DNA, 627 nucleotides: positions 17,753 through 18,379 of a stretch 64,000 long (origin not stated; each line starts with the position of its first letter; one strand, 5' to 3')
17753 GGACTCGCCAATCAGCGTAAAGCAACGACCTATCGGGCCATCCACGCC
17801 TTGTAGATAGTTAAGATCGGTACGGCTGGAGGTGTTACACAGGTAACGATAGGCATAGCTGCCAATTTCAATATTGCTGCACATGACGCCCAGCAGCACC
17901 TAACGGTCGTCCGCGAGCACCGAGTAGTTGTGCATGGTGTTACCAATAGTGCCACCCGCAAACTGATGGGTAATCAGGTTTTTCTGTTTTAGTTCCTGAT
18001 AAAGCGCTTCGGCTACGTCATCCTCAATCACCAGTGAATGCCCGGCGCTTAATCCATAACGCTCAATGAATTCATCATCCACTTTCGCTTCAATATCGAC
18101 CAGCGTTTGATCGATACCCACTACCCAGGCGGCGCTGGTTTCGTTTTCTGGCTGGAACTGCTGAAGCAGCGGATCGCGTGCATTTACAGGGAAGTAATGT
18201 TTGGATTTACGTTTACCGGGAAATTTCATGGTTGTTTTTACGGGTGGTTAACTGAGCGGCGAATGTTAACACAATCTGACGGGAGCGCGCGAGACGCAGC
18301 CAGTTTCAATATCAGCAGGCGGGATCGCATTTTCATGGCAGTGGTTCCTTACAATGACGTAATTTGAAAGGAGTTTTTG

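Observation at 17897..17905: Premature amber codon in gsk (inosine-guanosine kinase)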

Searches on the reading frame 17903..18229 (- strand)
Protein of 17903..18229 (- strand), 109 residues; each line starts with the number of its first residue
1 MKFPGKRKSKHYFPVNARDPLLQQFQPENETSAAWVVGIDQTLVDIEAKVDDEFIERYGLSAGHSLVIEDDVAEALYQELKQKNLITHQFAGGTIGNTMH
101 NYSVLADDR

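Call 9: find_encoding_contigs(protein=window:17903-18229:-, flank=6000, max_places=10)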
Protein seq(109 aa) (109 aa): 24 contigs read that carry it; 10 places shown.
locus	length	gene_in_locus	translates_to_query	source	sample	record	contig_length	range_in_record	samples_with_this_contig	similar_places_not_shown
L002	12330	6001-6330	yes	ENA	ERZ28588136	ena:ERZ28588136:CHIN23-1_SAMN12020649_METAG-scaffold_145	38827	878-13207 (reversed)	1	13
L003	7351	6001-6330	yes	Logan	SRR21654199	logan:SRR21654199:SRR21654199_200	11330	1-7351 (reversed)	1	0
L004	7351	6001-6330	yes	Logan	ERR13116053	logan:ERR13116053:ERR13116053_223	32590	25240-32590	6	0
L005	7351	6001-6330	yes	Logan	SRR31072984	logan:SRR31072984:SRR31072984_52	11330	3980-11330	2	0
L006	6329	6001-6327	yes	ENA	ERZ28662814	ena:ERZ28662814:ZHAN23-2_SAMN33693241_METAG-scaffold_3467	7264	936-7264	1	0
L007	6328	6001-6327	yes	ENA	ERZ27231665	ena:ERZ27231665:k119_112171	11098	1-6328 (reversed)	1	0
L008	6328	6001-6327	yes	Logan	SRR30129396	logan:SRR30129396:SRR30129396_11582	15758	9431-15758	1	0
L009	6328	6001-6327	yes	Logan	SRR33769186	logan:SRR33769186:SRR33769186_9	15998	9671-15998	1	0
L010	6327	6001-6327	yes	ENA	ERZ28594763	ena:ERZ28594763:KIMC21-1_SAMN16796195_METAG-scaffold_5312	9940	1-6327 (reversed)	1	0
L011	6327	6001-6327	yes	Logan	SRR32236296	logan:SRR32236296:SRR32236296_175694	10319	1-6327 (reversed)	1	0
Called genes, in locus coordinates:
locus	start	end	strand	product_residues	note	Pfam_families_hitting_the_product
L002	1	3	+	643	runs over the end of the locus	PF05496:RuvB_N (faint), PF13177:DNA_pol3_delta2, PF00004:AAA, PF13401:AAA_22 (faint), PF22608:DNAX_ATPase_lid, PF12169:DNA_pol3_gamma3, PF12168:DNA_pol3_tau_4, PF12170:DNA_pol3_tau_5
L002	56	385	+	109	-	PF02575:YbaB_DNA_bd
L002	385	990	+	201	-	PF21176:RecR_HhH, PF02132:RecR_ZnF (weak), PF01751:Toprim, PF13662:Toprim_4, PF21175:RecR_C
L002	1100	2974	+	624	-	PF02518:HATPase_c, PF13589:HATPase_c_3, PF00183:HSP90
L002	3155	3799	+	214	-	PF00406:ADK, PF13207:AAA_17, PF05191:ADK_lid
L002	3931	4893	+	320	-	PF00762:Ferrochelatase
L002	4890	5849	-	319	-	PF10340:Say1_Mug180, PF20434:BD-FAE, PF07859:Abhydrolase_3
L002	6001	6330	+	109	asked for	-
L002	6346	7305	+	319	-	PF00294:PfkB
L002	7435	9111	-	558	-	PF00999:Na_H_Exchanger, PF02254:TrkA_N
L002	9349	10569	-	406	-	PF07690:MFS_1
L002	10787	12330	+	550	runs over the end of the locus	PF00149:Metallophos, PF02872:5_nucleotid_C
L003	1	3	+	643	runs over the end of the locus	PF05496:RuvB_N (faint), PF13177:DNA_pol3_delta2, PF00004:AAA, PF13401:AAA_22 (faint), PF22608:DNAX_ATPase_lid, PF12169:DNA_pol3_gamma3, PF12168:DNA_pol3_tau_4, PF12170:DNA_pol3_tau_5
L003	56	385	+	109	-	PF02575:YbaB_DNA_bd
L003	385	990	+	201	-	PF21176:RecR_HhH, PF02132:RecR_ZnF (weak), PF01751:Toprim, PF13662:Toprim_4, PF21175:RecR_C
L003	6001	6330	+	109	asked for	-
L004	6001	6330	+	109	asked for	-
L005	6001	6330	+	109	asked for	-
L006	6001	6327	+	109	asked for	?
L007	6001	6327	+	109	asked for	?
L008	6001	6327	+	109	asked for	?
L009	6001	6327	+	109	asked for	?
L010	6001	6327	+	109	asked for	?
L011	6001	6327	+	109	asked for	?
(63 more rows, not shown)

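Call 12: list_cluster_members(proteins=[window:17903-18229:-, window:16928-17884:-])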
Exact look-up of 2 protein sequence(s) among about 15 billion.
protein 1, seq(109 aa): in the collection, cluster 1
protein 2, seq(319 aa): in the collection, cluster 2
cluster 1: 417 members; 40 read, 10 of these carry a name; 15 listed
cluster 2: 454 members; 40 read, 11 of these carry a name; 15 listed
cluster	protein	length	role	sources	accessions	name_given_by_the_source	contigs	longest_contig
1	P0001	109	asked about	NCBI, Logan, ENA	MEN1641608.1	inosine/guanosine kinase, partial [Pseudomonas aeruginosa]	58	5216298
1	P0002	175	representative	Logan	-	-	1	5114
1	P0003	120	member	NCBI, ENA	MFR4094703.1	MAG: inosine/guanosine kinase, partial [Escherichia coli]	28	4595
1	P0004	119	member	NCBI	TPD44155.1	inosine/guanosine kinase, partial [Escherichia coli]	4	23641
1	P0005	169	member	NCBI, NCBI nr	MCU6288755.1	inosine/guanosine kinase, partial [Escherichia coli] | inosine/guanosine kinase [Escherichia coli]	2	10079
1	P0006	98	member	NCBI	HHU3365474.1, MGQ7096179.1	inosine/guanosine kinase, partial [Escherichia coli]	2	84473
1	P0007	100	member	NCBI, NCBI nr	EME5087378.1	inosine/guanosine kinase, partial [Escherichia coli] | inosine/guanosine kinase [Escherichia coli]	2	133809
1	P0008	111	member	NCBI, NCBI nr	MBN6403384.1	inosine/guanosine kinase, partial [Enterobacter hormaechei] | inosine/guanosine kinase [Enterobacter hormaechei]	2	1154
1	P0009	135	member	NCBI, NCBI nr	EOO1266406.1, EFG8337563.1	inosine/guanosine kinase, partial [Escherichia coli] | inosine/guanosine kinase [Escherichia coli]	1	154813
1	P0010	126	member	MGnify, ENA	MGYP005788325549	FL=1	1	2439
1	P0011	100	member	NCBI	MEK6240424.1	MAG: inosine/guanosine kinase, partial [Escherichia coli]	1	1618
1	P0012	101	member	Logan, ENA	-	-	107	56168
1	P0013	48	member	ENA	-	-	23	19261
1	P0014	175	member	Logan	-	-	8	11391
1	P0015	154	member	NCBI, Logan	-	-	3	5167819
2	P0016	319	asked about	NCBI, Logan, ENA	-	-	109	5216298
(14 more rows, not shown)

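Call 15: find_encoding_contigs(protein=P0016, flank=10000, max_places=10)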
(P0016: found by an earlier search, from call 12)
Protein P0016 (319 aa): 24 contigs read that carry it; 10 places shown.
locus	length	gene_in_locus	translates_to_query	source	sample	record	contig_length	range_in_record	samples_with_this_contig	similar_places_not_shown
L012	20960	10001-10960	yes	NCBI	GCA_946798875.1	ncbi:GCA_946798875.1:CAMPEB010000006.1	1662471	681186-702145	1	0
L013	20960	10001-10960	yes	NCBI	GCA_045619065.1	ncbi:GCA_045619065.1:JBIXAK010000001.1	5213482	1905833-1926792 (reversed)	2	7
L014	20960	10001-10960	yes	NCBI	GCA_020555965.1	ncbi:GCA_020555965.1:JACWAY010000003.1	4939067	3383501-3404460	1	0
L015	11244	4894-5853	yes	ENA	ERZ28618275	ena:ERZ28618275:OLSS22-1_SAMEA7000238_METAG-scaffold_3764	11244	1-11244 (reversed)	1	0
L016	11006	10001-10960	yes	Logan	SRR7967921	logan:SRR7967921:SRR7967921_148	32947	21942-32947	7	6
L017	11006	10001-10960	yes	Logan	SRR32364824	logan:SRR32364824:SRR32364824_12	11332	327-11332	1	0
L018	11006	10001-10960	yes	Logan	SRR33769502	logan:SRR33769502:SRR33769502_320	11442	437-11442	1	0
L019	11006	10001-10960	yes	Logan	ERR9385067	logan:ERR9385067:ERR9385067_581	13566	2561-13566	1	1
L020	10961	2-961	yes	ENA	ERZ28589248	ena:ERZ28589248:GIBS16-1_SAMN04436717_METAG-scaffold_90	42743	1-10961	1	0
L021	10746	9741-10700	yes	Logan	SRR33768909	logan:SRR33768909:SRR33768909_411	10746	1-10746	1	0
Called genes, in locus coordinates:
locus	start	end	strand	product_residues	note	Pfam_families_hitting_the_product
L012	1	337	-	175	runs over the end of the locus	PF07445:PriC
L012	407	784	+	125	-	PF04304:DUF454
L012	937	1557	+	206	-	PF00156:Pribosyltran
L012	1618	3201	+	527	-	PF05496:RuvB_N (faint), PF13177:DNA_pol3_delta2, PF00004:AAA, PF13401:AAA_22 (weak), PF22608:DNAX_ATPase_lid, PF12169:DNA_pol3_gamma3, PF12168:DNA_pol3_tau_4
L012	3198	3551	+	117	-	PF12170:DNA_pol3_tau_5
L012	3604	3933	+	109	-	PF02575:YbaB_DNA_bd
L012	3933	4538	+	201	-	PF21176:RecR_HhH, PF02132:RecR_ZnF (weak), PF01751:Toprim, PF13662:Toprim_4, PF21175:RecR_C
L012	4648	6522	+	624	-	PF02518:HATPase_c, PF13589:HATPase_c_3, PF00183:HSP90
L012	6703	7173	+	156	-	PF00406:ADK, PF13671:AAA_33 (faint), PF17213:Hydin_ADK (faint), PF13207:AAA_17, PF05191:ADK_lid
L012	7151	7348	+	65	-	PF00406:ADK (weak)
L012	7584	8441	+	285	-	PF00762:Ferrochelatase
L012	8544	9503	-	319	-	PF10340:Say1_Mug180 (weak), PF20434:BD-FAE, PF07859:Abhydrolase_3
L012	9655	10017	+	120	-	-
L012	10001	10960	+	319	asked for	PF00294:PfkB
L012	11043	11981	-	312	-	PF00999:Na_H_Exchanger, PF02254:TrkA_N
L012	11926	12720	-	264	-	PF00999:Na_H_Exchanger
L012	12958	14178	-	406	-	PF07690:MFS_1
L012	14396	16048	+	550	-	PF00149:Metallophos, PF02872:5_nucleotid_C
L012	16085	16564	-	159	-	PF04073:tRNA_edit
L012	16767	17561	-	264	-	PF01963:TraB_PrgY_gumN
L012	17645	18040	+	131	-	PF01381:HTH_3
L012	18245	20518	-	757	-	PF00403:HMA, PF00122:E1-E2_ATPase, PF00702:Hydrolase, PF12710:HAD (weak), PF08282:Hydrolase_3 (weak)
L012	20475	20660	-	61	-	PF00403:HMA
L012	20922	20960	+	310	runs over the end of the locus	PF04960:Glutaminase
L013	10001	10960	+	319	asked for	PF00294:PfkB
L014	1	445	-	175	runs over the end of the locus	PF07445:PriC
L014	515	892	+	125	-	PF04304:DUF454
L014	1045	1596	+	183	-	PF00156:Pribosyltran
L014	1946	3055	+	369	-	PF00004:AAA (faint), PF13177:DNA_pol3_delta2, PF22608:DNAX_ATPase_lid, PF12169:DNA_pol3_gamma3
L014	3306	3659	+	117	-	PF12170:DNA_pol3_tau_5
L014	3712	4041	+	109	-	PF02575:YbaB_DNA_bd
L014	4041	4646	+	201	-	PF21176:RecR_HhH, PF02132:RecR_ZnF (weak), PF01751:Toprim, PF13662:Toprim_4, PF21175:RecR_C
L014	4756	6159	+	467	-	PF02518:HATPase_c, PF13589:HATPase_c_3, PF00183:HSP90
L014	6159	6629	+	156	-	PF00183:HSP90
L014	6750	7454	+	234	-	PF00406:ADK, PF13207:AAA_17, PF05191:ADK_lid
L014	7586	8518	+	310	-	PF00762:Ferrochelatase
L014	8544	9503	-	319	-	PF10340:Say1_Mug180 (weak), PF20434:BD-FAE, PF07859:Abhydrolase_3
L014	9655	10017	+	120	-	-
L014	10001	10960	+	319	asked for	PF00294:PfkB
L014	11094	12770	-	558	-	PF00999:Na_H_Exchanger, PF02254:TrkA_N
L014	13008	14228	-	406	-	PF07690:MFS_1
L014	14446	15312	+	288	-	PF00149:Metallophos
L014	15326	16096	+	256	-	PF02872:5_nucleotid_C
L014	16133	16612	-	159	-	PF04073:tRNA_edit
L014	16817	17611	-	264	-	PF01963:TraB_PrgY_gumN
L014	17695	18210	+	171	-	PF01381:HTH_3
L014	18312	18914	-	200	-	PF00665:rve, PF13683:rve_3, PF13333:rve_2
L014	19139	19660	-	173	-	PF01527:HTH_Tnp_1 (faint), PF13518:HTH_28 (weak), PF13551:HTH_29 (faint), PF13518:HTH_28 (weak)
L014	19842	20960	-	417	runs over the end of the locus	PF00702:Hydrolase, PF12710:HAD (weak), PF08282:Hydrolase_3 (weak)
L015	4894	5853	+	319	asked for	PF00294:PfkB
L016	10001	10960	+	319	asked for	PF00294:PfkB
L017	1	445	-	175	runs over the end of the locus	PF07445:PriC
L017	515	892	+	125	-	PF04304:DUF454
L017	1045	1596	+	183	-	PF00156:Pribosyltran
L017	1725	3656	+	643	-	PF05496:RuvB_N (faint), PF13177:DNA_pol3_delta2, PF00004:AAA, PF13401:AAA_22 (faint), PF22608:DNAX_ATPase_lid, PF12169:DNA_pol3_gamma3, PF12168:DNA_pol3_tau_4, PF12170:DNA_pol3_tau_5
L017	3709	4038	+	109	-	PF02575:YbaB_DNA_bd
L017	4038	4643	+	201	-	PF21176:RecR_HhH, PF02132:RecR_ZnF (weak), PF01751:Toprim, PF13662:Toprim_4, PF21175:RecR_C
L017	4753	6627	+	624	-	PF02518:HATPase_c, PF13589:HATPase_c_3, PF00183:HSP90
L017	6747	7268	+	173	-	PF17213:Hydin_ADK (faint), PF00406:ADK, PF13207:AAA_17, PF05191:ADK_lid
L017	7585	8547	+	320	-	PF00762:Ferrochelatase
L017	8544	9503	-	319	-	PF10340:Say1_Mug180, PF20434:BD-FAE, PF07859:Abhydrolase_3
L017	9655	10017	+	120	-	-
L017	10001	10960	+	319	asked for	PF00294:PfkB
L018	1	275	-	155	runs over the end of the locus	PF07445:PriC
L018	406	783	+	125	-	PF04304:DUF454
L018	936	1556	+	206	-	PF00156:Pribosyltran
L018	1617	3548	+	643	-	PF05496:RuvB_N (faint), PF13177:DNA_pol3_delta2, PF00004:AAA, PF13401:AAA_22 (faint), PF22608:DNAX_ATPase_lid, PF12169:DNA_pol3_gamma3, PF12168:DNA_pol3_tau_4, PF12170:DNA_pol3_tau_5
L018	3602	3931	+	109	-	PF02575:YbaB_DNA_bd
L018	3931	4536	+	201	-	PF21176:RecR_HhH, PF02132:RecR_ZnF (weak), PF01751:Toprim, PF13662:Toprim_4, PF21175:RecR_C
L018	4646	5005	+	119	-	PF02518:HATPase_c, PF13589:HATPase_c_3 (weak)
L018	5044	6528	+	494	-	PF00183:HSP90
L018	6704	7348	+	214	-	PF00406:ADK, PF13207:AAA_17, PF05191:ADK_lid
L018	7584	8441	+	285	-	PF00762:Ferrochelatase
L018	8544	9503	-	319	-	PF10340:Say1_Mug180, PF20434:BD-FAE, PF07859:Abhydrolase_3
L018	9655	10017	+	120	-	-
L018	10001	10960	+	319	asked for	PF00294:PfkB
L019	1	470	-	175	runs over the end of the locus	PF07445:PriC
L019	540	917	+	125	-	PF04304:DUF454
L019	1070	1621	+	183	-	PF00156:Pribosyltran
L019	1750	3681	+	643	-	PF05496:RuvB_N (faint), PF13177:DNA_pol3_delta2, PF00004:AAA, PF13401:AAA_22 (faint), PF22608:DNAX_ATPase_lid, PF12169:DNA_pol3_gamma3, PF12168:DNA_pol3_tau_4, PF12170:DNA_pol3_tau_5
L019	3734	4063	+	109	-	PF02575:YbaB_DNA_bd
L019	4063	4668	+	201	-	PF21176:RecR_HhH, PF02132:RecR_ZnF (weak), PF01751:Toprim, PF13662:Toprim_4, PF21175:RecR_C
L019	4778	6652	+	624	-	PF02518:HATPase_c, PF13589:HATPase_c_3, PF00183:HSP90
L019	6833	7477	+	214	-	PF00406:ADK, PF13207:AAA_17, PF05191:ADK_lid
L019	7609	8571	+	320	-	PF00762:Ferrochelatase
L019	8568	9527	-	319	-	PF10340:Say1_Mug180 (weak), PF20434:BD-FAE, PF07859:Abhydrolase_3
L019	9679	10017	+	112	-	-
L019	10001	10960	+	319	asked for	PF00294:PfkB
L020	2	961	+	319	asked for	PF00294:PfkB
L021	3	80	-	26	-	?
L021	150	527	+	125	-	PF04304:DUF454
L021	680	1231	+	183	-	PF00156:Pribosyltran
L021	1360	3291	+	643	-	PF05496:RuvB_N (faint), PF13177:DNA_pol3_delta2, PF00004:AAA, PF13401:AAA_22 (faint), PF22608:DNAX_ATPase_lid, PF12169:DNA_pol3_gamma3, PF12168:DNA_pol3_tau_4, PF12170:DNA_pol3_tau_5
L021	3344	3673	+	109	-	PF02575:YbaB_DNA_bd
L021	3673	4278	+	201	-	PF21176:RecR_HhH, PF02132:RecR_ZnF (weak), PF01751:Toprim, PF13662:Toprim_4, PF21175:RecR_C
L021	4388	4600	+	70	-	-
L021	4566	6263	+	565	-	PF13589:HATPase_c_3, PF00183:HSP90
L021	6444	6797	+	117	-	PF17213:Hydin_ADK (faint), PF00406:ADK, PF13207:AAA_17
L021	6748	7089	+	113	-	PF00406:ADK, PF05191:ADK_lid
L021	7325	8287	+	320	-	PF00762:Ferrochelatase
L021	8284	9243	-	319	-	PF10340:Say1_Mug180, PF20434:BD-FAE, PF07859:Abhydrolase_3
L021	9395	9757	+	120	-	-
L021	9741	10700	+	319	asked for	PF00294:PfkB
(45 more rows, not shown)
